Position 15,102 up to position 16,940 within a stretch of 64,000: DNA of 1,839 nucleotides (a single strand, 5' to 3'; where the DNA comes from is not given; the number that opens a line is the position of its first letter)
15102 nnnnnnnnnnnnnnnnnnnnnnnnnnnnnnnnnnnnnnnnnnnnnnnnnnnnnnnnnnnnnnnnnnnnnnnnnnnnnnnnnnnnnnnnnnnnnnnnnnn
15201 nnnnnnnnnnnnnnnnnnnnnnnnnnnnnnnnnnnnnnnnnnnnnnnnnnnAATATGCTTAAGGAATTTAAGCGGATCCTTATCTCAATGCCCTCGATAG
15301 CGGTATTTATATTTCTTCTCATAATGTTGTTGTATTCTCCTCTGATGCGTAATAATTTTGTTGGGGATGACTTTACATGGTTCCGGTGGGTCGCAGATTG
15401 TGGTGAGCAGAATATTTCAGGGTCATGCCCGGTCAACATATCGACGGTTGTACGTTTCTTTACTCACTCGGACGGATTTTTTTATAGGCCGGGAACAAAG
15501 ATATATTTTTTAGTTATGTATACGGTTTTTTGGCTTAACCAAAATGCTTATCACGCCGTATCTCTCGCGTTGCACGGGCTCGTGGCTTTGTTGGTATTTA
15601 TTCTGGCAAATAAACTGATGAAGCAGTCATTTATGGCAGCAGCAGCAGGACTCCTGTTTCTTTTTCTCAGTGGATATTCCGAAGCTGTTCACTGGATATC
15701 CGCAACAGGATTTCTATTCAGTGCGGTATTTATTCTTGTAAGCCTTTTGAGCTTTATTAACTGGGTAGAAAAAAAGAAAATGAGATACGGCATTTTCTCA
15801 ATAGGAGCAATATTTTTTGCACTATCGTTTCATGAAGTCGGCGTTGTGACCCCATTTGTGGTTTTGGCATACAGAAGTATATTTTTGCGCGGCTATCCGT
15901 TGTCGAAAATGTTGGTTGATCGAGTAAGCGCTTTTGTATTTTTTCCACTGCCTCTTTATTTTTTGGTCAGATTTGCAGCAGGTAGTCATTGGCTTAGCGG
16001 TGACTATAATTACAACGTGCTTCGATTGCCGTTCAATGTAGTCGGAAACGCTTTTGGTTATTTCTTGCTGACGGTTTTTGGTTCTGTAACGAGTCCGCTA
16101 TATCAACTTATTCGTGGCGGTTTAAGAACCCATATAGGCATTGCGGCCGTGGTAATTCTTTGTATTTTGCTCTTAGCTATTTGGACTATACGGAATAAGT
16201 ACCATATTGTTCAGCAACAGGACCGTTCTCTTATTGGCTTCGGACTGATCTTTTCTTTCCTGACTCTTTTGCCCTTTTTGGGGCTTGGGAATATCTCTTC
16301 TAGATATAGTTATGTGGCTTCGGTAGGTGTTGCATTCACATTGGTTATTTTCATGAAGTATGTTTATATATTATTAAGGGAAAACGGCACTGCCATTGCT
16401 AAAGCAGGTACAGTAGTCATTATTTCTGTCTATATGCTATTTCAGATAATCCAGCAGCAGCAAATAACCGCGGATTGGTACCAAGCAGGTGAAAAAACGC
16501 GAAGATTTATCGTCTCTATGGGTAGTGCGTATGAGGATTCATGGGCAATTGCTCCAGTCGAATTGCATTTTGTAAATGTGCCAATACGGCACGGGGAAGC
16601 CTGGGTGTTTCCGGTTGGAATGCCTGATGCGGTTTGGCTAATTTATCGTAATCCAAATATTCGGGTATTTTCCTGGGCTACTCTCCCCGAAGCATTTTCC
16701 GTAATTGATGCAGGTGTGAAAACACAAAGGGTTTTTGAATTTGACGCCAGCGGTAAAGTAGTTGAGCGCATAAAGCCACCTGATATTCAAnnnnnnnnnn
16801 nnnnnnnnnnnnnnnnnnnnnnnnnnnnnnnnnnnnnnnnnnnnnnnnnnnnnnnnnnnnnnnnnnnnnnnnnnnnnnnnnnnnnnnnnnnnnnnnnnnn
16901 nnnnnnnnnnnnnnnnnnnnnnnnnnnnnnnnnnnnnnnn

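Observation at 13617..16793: Single 1058-aa polypeptide fusing an O-antigen-ligase-like (Wzy_C-type) domain to a GT-C-like domain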

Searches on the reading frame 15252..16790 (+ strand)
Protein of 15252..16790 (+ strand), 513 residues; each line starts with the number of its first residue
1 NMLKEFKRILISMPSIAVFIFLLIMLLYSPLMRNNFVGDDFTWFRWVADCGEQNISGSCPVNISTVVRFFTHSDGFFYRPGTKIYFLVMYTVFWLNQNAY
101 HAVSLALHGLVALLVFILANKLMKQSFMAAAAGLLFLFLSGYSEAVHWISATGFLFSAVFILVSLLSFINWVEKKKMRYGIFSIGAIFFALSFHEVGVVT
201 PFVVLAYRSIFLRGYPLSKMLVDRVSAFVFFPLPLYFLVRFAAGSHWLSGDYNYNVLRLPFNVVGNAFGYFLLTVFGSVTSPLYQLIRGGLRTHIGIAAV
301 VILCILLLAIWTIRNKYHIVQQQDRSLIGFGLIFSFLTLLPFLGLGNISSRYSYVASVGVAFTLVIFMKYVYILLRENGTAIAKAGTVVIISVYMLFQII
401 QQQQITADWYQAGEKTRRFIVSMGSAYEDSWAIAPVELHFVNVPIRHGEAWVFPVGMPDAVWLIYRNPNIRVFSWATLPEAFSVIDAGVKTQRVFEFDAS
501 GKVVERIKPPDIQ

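Call 3: search_protein_families(library=pfam, proteins=[window:15297-16790:+], max_evalue=1)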
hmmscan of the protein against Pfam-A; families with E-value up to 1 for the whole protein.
window:15297-16790:+ (498 aa): 2 families
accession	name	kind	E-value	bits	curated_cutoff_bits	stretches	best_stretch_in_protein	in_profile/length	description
PF13903.11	Claudin_2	-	0.025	14.8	29.1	2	97-163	84-152/192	PMP-22/EMP/MP20/Claudin tight junction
PF19529.4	DUF6057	-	0.23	10.7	29.8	1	283-382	73-162/569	Family of unknown function (DUF6057)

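Call 14: find_homologous_proteins(query=window:15252-16790:+, max_evalue=0.001)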
Query window:15252-16790:+ (513 aa): 62 proteins with E <= 0.001 among 8000 candidates.
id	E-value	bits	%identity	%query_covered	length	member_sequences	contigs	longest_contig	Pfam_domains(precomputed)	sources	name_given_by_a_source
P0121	3.4e-167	576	52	100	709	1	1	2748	-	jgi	jgi:hypothetical protein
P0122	1.1e-159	551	51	100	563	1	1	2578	-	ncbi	-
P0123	4.0e-149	516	45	99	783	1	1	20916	-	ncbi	-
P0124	1.6e-146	508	47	98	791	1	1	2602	-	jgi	jgi:hypothetical protein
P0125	1.3e-145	504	46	100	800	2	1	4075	-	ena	-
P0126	7.5e-140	485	47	98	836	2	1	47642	PF04932.21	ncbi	-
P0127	9.0e-132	459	47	93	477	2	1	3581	-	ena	-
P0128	3.4e-131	457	43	98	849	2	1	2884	-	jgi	-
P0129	8.4e-125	436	42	98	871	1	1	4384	-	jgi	-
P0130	3.1e-122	427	41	99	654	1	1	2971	-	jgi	jgi:hypothetical protein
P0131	1.0e-121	426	40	100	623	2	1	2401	-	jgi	jgi:hypothetical protein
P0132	1.2e-120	422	44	98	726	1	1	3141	-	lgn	-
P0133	8.2e-120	419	47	93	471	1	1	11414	-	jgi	jgi:hypothetical protein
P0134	4.7e-119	417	43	98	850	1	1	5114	-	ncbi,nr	ncbi:MAG TPA: hypothetical protein VES68_02530, partial [Candidatus Sulfotelmatobacter sp.]|nr:hypot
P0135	3.2e-118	414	40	99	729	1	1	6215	-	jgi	jgi:hypothetical protein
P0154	8.0e-83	297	35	95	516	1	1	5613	-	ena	-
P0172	3.0e-55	206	32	89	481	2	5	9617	-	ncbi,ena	-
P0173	8.6e-54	202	32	94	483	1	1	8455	-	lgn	-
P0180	5.8e-5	40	34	26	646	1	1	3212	-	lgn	-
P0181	4.2e-4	38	28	43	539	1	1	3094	PF13431.13,PF13414.13,PF13371.13,PF00515.35,PF13424.13,PF13181.13,PF07719.24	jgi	jgi:hypothetical protein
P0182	6.4e-4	37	-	-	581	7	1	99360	PF13431.13,PF23914.2,PF13414.13,PF13176.13,PF13428.13,PF14559.13,PF00515.35,PF13424.13,PF13432.13,PF13181.13,PF07719.24,PF13231.13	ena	-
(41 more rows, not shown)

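Call 16: find_encoding_contigs(protein=P0133, flank=6000, max_places=3)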
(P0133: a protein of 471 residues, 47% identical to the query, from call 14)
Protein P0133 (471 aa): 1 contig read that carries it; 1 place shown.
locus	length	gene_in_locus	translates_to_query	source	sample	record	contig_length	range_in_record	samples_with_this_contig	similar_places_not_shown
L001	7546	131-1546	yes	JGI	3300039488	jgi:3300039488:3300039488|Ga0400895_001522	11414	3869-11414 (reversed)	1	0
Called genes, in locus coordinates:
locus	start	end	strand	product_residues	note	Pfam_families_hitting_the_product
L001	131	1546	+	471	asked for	-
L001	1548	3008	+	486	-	PF13231:PMT_2 (weak)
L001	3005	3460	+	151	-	-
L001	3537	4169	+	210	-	PF00534:Glycos_transf_1, PF13692:Glyco_trans_1_4, PF13524:Glyco_trans_1_2 (weak)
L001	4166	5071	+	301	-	PF00535:Glycos_transf_2, PF10111:Glyco_tranf_2_2, PF13641:Glyco_tranf_2_3, PF13712:Glyco_tranf_2_5 (faint), PF13632:Glyco_trans_2_3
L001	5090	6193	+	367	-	PF13439:Glyco_transf_4, PF20706:GT4-conflict (weak), PF00534:Glycos_transf_1, PF13692:Glyco_trans_1_4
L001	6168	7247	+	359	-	PF13439:Glyco_transf_4 (faint), PF00534:Glycos_transf_1, PF13692:Glyco_trans_1_4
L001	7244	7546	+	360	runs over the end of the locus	PF00483:NTP_transferase, PF22640:ManC_GMP_beta-helix (weak)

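Call 17: find_encoding_contigs(protein=P0172, flank=6000, max_places=3)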
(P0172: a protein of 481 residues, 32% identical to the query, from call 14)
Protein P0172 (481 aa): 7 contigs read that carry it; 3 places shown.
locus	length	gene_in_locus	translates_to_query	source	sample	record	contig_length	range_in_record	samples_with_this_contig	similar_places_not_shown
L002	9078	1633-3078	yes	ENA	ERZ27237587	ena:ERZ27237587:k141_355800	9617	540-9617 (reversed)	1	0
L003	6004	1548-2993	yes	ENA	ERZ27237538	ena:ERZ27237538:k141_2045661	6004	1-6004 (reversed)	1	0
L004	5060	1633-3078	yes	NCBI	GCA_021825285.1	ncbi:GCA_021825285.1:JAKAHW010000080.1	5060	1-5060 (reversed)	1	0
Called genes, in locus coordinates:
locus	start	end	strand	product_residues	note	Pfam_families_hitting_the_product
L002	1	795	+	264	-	?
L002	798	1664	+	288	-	PF00535:Glycos_transf_2, PF13641:Glyco_tranf_2_3, PF13712:Glyco_tranf_2_5 (weak)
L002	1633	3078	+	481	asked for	-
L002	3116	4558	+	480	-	PF13231:PMT_2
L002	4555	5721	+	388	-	PF13439:Glyco_transf_4 (weak), PF00534:Glycos_transf_1, PF13692:Glyco_trans_1_4, PF13524:Glyco_trans_1_2 (weak)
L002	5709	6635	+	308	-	PF00535:Glycos_transf_2, PF13712:Glyco_tranf_2_5 (faint), PF13632:Glyco_trans_2_3 (weak), PF13641:Glyco_tranf_2_3 (weak)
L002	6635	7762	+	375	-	PF13439:Glyco_transf_4, PF20706:GT4-conflict, PF00534:Glycos_transf_1, PF13692:Glyco_trans_1_4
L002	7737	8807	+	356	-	PF13439:Glyco_transf_4 (faint), PF00534:Glycos_transf_1, PF13692:Glyco_trans_1_4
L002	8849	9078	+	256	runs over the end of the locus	?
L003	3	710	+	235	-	?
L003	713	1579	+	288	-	PF00535:Glycos_transf_2, PF13641:Glyco_tranf_2_3, PF13712:Glyco_tranf_2_5 (weak)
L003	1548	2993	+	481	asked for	-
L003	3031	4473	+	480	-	PF13231:PMT_2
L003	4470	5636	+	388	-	PF13439:Glyco_transf_4 (weak), PF00534:Glycos_transf_1, PF13692:Glyco_trans_1_4, PF13524:Glyco_trans_1_2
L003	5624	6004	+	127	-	?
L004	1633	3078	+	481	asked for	-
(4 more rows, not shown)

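Call 32: search_protein_families(library=pfam, proteins=[P0180, P0181, P0182, P0172, P0154], max_evalue=1)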
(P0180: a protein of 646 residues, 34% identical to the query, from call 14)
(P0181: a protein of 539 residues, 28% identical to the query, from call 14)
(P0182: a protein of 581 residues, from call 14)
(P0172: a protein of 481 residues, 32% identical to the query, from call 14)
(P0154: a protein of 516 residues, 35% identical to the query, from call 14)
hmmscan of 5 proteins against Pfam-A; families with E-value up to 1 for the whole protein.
P0180 (646 aa): 1 family
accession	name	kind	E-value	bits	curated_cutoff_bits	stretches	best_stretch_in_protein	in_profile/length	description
PF17957.7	Big_7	-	0.045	14.8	24.1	1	532-566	4-39/70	Bacterial Ig domain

P0181 (539 aa): 13 families
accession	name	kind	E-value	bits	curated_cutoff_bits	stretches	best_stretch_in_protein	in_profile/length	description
PF00515.34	TPR_1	-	2.9e-12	46.3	27.8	2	424-455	2-33/34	Tetratricopeptide repeat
PF07719.23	TPR_2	-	1.4e-09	37.8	27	2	424-455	2-33/34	Tetratricopeptide repeat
PF13414.12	TPR_11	-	2.9e-09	36.9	26.8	2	476-514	4-42/42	TPR repeat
PF13181.12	TPR_8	-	3.1e-09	36.7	25.7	2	472-499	7-34/34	Tetratricopeptide repeat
PF13424.12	TPR_12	-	2e-07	31.5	30.1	2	424-496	4-75/77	Tetratricopeptide repeat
PF13431.12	TPR_17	-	2.7e-07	30.8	24.4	1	412-443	2-33/34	Tetratricopeptide repeat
PF13371.12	TPR_9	-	6.7e-06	26.5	35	2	424-465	30-71/73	Tetratricopeptide repeat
PF13374.12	TPR_10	-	0.00012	22.4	27.5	1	425-451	4-30/42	Tetratricopeptide repeat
PF13432.12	TPR_16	-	0.00062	20.6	32.7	2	407-455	15-63/65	Tetratricopeptide repeat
PF13428.12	TPR_14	-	0.015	16.3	23.5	1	424-461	2-39/44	Tetratricopeptide repeat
PF14559.12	TPR_19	-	0.048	14.4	25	1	434-504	2-63/68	Tetratricopeptide repeat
PF23914.1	TPR_CcmH_CycH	-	0.076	13.3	42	1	407-454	105-152/158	Cytochrome c-type biogenesis protein H TPR domain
PF04010.18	DUF357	-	0.14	12.6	29.4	1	424-446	35-57/73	Protein of unknown function (DUF357)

P0182 (581 aa): 24 families
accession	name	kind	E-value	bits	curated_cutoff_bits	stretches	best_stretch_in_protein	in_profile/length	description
PF07719.23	TPR_2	-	2.7e-18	64.9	27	3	496-528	1-33/34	Tetratricopeptide repeat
PF00515.34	TPR_1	-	6e-17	61.1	27.8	3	496-528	1-33/34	Tetratricopeptide repeat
PF13424.12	TPR_12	-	8.2e-15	55.2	30.1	2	469-526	10-75/77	Tetratricopeptide repeat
PF13428.12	TPR_14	-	4.7e-12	45.8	23.5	3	465-505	4-44/44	Tetratricopeptide repeat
PF13432.12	TPR_16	-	1.8e-11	44.7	32.7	2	471-529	6-64/65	Tetratricopeptide repeat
PF14559.12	TPR_19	-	1.9e-11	44.6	25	1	474-531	3-60/68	Tetratricopeptide repeat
PF13431.12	TPR_17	-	2.9e-11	43.1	24.4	2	485-516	2-33/34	Tetratricopeptide repeat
PF13181.12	TPR_8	-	1.4e-08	34.7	25.7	1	496-528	1-33/34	Tetratricopeptide repeat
PF23914.1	TPR_CcmH_CycH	-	1.5e-08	35.1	42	1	486-549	40-103/158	Cytochrome c-type biogenesis protein H TPR domain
PF13414.12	TPR_11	-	2.4e-08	33.9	26.8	2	471-508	3-40/42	TPR repeat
PF13231.12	PMT_2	-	1.7e-06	28.8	26.1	1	81-226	3-143/160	Dolichyl-phosphate-mannose-protein mannosyltransferase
PF13176.12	TPR_7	-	1e-05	25.6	27.9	0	471-494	8-31/36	Tetratricopeptide repeat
PF24575.1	TPR_Slam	-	0.00015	22.6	35.2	1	469-506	54-91/104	Surface lipoprotein assembly modifier, N-terminal TPR repeats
PF03704.23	BTAD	-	0.00043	21.1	22.1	1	497-555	63-121/146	Bacterial transcriptional activator domain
PF12895.13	ANAPC3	-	0.00097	19.8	27.2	1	478-555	5-81/82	Anaphase-promoting complex, cyclosome, subunit 3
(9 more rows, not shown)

P0172 (481 aa): 1 family
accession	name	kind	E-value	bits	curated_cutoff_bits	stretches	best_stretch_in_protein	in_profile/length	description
PF12173.13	BacteriocIIc_cy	-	0.57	10.9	27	1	5-51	2-48/91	Bacteriocin class IIc cyclic gassericin A-like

P0154 (516 aa): 0 families
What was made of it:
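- On GT-C class A glycosyltransferases (PMT_2 / PMT / ArnT-like): P0182 scores 28.8 bits against PMT_2, above the 26.1 cut-off (call 32).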

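Call 41: search_protein_representatives(alignment_id=A2)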
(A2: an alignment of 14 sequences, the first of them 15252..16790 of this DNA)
Query: 14 sequences, 505 profile positions. Proteins with E-value up to 0.001 (for the whole library): 89047; up to 1e-10: 48916; up to 1e-30: 1441. The best 150 are listed.
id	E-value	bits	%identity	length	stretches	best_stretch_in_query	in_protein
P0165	1.6e-190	650.9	-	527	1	3-503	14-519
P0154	8.0e-182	622.1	-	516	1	6-503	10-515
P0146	1.2e-181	621.6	-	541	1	3-504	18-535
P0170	5.5e-180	616.1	-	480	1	38-503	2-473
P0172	1.2e-166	572.1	-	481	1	6-500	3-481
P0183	2.6e-163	561.1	-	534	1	4-497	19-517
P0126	2.1e-161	554.8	-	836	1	9-500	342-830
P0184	1.2e-158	545.7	-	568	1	2-498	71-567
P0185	2.5e-158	544.6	-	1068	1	3-500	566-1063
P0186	1.1e-153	529.3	-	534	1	2-499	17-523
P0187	4.7e-149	514.0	-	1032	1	2-499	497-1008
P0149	2.8e-148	511.5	-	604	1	7-501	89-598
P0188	1.3e-144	499.4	-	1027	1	7-499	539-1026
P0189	1.1e-143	496.3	-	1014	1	4-500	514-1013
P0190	1.1e-143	496.3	-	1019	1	3-499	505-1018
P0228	2.8e-93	330.0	-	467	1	19-453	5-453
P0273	1.6e-54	202.2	-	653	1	15-495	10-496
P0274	2.4e-54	201.6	-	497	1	17-472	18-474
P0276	5.2e-54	200.5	-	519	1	21-468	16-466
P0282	1.1e-51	192.9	-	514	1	13-463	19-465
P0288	1.4e-50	189.2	-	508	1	17-489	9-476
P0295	6.5e-49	183.7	-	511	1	26-446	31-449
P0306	6.7e-47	177.0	-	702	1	22-464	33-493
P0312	1.3e-45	172.8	-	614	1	19-498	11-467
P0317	3.3e-45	171.4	-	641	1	6-405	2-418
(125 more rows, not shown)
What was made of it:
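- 15288..16790 (+): C-half, aa 558-1058: GT-C class A-like membrane glycosyltransferase module. It is PMT_2/TMTC-like but lies outside every Pfam model. 89,047 cluster representatives are related at E<=1e-3 (call 41).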

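Call 42: search_protein_families(library=pfam, proteins=[P0273, P0274, P0276, P0282, P0288, P0295, P0306, P0312, P0317, P0228], max_evalue=0.01)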
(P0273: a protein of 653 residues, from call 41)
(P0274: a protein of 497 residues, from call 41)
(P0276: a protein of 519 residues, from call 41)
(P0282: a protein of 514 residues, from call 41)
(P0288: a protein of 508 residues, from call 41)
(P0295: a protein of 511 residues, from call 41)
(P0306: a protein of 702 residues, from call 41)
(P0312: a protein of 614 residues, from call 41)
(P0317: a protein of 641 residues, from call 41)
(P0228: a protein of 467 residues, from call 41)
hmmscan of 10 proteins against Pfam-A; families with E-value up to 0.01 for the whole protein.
P0273 (653 aa): 1 family
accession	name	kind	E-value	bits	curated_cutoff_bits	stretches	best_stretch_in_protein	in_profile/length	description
PF13231.12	PMT_2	-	6.3e-05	23.7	26.1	1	96-227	25-153/160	Dolichyl-phosphate-mannose-protein mannosyltransferase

P0274 (497 aa): 0 families

P0276 (519 aa): 0 families

P0282 (514 aa): 1 family
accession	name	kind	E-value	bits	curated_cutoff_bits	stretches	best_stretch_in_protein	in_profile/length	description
PF13231.12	PMT_2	-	6.2e-06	27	26.1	1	77-231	4-151/160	Dolichyl-phosphate-mannose-protein mannosyltransferase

P0288 (508 aa): 0 families

P0295 (511 aa): 0 families

P0306 (702 aa): 0 families

P0312 (614 aa): 0 families

P0317 (641 aa): 13 families
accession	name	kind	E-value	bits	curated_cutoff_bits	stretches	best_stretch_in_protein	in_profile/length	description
PF00515.34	TPR_1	-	7.1e-13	48.2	27.8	2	470-501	2-33/34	Tetratricopeptide repeat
PF13431.12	TPR_17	-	3.7e-12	45.9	24.4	1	457-488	1-32/34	Tetratricopeptide repeat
PF07719.23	TPR_2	-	2e-09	37.3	27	1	470-500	2-32/34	Tetratricopeptide repeat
PF13181.12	TPR_8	-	4.6e-09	36.2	25.7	2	470-501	2-33/34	Tetratricopeptide repeat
PF13424.12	TPR_12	-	1.6e-07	31.9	30.1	1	429-465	39-75/77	Tetratricopeptide repeat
PF12569.14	NatA_aux_su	-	4e-05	23.2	33.3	1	436-493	193-250/515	N-terminal acetyltransferase A, auxiliary subunit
PF13414.12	TPR_11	-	4.3e-05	23.6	26.8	1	450-483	9-42/42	TPR repeat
PF13176.12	TPR_7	-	0.00022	21.5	27.9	1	471-497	1-29/36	Tetratricopeptide repeat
PF14559.12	TPR_19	-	0.00045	20.9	25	1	452-501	8-57/68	Tetratricopeptide repeat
PF13174.12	TPR_6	-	0.00087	20.2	26.3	0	473-497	4-28/33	Tetratricopeptide repeat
PF13374.12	TPR_10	-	0.003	18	27.5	0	474-497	7-30/42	Tetratricopeptide repeat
PF17874.7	TPR_MalT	-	0.0042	16.8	45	1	432-501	37-112/336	MalT-like TPR region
PF23914.1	TPR_CcmH_CycH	-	0.0099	16.2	42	0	430-498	82-150/158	Cytochrome c-type biogenesis protein H TPR domain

P0228 (467 aa): 0 families
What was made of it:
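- On GT-C class A glycosyltransferases (PMT_2 / PMT / ArnT-like): The distant relative P0282 scores 27.0 bits (call 42).
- Distant stand-alone relatives reach the PMT_2 cut-off (call 42).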

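Call 84: find_encoding_contigs(protein=P0154, flank=6000, max_places=2)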
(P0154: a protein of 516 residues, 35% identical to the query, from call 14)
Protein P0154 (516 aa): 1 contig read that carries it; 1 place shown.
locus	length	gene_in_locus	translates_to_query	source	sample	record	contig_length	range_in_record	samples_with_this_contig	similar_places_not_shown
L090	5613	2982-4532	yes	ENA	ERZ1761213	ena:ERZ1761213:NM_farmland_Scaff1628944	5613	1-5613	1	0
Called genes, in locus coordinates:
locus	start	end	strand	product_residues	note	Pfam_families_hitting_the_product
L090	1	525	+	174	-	?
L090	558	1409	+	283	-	PF00535:Glycos_transf_2, PF10111:Glyco_tranf_2_2, PF13641:Glyco_tranf_2_3, PF13506:Glyco_transf_21 (weak), PF13632:Glyco_trans_2_3, PF02709:Glyco_transf_7C (weak)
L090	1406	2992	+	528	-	PF04932:Wzy_C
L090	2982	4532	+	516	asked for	-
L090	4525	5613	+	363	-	?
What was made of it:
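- One related contig (L090) has N and C called as two overlapping genes (call 84).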

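Call 85: find_encoding_contigs(protein=P0173, flank=8000, max_places=2)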
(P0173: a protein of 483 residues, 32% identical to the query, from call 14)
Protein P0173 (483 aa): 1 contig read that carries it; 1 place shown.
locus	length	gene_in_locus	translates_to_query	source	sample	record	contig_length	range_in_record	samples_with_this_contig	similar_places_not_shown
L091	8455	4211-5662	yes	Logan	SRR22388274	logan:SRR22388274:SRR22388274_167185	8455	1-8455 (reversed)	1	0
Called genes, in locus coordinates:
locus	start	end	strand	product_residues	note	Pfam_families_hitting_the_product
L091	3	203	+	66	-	?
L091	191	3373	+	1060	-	-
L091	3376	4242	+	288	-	PF00535:Glycos_transf_2, PF10111:Glyco_tranf_2_2 (faint), PF13641:Glyco_tranf_2_3, PF13712:Glyco_tranf_2_5 (weak)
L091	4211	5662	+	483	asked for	-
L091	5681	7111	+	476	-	PF02366:PMT (weak), PF13231:PMT_2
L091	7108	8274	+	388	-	PF13439:Glyco_transf_4 (weak), PF00534:Glycos_transf_1, PF13692:Glyco_trans_1_4, PF13524:Glyco_trans_1_2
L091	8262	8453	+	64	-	?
